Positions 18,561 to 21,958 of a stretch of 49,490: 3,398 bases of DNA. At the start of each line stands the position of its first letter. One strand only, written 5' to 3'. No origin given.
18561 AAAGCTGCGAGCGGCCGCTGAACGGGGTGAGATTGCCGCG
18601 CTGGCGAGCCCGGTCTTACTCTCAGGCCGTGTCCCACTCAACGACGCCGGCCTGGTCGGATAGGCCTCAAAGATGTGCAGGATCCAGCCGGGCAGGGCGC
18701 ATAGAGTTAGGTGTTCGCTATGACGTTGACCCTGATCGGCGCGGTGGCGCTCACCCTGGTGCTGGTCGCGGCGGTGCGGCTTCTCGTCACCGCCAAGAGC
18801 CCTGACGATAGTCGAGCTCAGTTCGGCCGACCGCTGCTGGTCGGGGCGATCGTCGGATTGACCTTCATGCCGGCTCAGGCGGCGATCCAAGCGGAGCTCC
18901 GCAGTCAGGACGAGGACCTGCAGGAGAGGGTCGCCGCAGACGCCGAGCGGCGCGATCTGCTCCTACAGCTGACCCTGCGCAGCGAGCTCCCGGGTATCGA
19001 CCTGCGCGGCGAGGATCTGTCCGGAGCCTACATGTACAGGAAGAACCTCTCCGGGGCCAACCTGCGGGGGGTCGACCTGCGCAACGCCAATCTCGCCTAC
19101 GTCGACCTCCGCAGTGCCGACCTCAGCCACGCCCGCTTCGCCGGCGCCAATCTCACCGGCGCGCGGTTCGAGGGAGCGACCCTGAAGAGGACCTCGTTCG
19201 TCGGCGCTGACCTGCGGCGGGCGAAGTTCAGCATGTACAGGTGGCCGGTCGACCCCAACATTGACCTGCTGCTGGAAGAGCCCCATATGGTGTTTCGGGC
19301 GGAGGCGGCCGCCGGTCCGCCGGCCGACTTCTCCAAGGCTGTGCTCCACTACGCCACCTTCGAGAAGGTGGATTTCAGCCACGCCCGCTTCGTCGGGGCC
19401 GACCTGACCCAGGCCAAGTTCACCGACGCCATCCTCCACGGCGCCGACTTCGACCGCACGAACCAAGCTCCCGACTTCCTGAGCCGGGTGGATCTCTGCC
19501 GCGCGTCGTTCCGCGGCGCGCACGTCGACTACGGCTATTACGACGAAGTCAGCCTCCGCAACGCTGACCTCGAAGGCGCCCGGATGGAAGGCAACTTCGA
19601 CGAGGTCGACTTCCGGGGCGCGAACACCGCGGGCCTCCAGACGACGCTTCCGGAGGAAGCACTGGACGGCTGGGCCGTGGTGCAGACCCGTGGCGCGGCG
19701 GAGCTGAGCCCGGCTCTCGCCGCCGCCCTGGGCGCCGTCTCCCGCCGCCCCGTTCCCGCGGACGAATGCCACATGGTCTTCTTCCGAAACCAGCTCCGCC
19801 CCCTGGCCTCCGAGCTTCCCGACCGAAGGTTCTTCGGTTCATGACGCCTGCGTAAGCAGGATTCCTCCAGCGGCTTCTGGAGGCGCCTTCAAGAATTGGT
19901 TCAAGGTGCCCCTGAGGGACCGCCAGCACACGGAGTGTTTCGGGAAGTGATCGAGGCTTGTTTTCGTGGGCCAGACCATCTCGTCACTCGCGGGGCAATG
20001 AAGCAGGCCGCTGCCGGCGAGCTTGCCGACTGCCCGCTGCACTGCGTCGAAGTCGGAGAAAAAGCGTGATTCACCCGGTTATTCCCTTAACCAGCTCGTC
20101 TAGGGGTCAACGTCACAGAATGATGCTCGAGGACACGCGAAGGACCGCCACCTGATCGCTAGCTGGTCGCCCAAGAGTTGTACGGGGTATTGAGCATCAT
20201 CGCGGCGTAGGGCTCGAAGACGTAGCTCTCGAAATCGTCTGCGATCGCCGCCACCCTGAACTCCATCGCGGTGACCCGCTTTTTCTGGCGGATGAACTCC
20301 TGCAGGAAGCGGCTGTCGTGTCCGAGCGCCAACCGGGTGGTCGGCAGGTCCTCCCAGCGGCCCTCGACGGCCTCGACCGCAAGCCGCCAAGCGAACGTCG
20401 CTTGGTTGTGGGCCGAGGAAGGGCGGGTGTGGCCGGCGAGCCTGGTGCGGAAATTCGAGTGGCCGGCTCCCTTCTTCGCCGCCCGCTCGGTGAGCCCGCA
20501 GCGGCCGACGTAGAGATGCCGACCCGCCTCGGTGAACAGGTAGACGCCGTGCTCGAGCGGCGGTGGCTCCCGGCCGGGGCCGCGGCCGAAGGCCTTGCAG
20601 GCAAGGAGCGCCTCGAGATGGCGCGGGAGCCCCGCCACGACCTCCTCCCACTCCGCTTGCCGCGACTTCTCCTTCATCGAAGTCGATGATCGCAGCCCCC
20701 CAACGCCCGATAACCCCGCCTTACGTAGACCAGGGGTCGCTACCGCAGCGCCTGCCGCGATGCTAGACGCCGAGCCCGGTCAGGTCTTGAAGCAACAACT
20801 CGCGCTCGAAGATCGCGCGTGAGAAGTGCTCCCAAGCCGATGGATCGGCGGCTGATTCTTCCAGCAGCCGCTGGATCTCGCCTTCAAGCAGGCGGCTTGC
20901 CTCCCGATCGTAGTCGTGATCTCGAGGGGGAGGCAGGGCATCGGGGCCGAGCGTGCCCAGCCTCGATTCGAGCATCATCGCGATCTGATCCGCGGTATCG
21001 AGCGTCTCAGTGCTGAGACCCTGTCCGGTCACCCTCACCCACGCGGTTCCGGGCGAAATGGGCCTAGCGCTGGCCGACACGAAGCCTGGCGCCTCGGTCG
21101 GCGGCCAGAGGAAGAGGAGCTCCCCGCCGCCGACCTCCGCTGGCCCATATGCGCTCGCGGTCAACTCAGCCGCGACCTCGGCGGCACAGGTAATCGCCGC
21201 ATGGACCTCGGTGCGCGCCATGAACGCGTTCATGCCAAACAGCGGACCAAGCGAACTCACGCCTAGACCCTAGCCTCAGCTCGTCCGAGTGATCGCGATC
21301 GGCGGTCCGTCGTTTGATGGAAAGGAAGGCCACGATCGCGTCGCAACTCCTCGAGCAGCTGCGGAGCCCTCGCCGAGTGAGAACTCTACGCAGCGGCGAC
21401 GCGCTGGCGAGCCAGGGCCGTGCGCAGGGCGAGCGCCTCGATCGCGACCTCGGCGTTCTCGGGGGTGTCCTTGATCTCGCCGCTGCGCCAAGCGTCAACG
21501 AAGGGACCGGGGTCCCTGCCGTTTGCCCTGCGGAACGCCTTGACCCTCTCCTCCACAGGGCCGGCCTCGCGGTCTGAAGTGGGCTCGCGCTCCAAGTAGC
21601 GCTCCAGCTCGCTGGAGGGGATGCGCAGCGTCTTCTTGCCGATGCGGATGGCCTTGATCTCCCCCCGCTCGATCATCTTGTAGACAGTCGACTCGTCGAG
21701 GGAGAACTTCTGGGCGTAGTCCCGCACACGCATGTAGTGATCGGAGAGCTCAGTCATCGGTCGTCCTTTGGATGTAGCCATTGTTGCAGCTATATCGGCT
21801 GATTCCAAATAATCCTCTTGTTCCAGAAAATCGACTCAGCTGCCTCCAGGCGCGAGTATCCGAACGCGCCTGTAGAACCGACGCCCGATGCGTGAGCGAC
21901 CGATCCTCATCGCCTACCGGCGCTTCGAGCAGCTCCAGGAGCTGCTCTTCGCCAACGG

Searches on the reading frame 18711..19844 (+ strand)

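Call 10: search_protein_families(library=pfam, proteins=[window:18711-19844:+], max_evalue=0.01)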
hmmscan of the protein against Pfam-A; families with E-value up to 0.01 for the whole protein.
window:18711-19844:+ (377 aa): 4 families
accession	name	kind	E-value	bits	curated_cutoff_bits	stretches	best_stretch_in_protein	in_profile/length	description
PF00805.28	Pentapeptide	-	2.3e-38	129.8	20.2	3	136-174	1-39/40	Pentapeptide repeats (8 copies)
PF13599.13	Pentapeptide_4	-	4.1e-17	62.5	38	2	90-163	5-78/78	Pentapeptide repeat region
PF13576.12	Pentapeptide_3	-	4.3e-17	62.5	27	3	214-249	3-41/48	Pentapeptide repeats (9 copies)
PF25296.1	Decapeptide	-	5.9e-05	23.3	45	0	126-174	15-63/74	Decapeptide repeat region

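Call 56: search_protein_families(library=padloc, proteins=[window:18711-19844:+], max_evalue=0.001)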
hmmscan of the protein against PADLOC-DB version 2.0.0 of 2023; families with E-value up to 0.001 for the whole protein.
window:18711-19844:+ (377 aa): 0 families

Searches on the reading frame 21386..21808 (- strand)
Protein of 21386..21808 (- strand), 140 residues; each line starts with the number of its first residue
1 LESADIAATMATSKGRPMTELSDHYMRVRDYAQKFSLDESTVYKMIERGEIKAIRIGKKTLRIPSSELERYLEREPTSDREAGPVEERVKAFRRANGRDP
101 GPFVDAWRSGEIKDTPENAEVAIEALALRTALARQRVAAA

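Call 48: search_protein_families(library=pfam, proteins=[window:21386-21808:-], max_evalue=0.01)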
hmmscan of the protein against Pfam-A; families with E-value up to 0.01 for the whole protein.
window:21386-21808:- (140 aa): 2 families
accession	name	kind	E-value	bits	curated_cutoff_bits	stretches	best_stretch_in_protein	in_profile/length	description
PF12728.13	HTH_17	-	1.5e-11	44.8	27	1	25-74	1-49/51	Helix-turn-helix domain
PF05930.18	Phage_AlpA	-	0.0037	17.6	21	0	25-69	3-48/51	Prophage CP4-57 regulatory protein (AlpA)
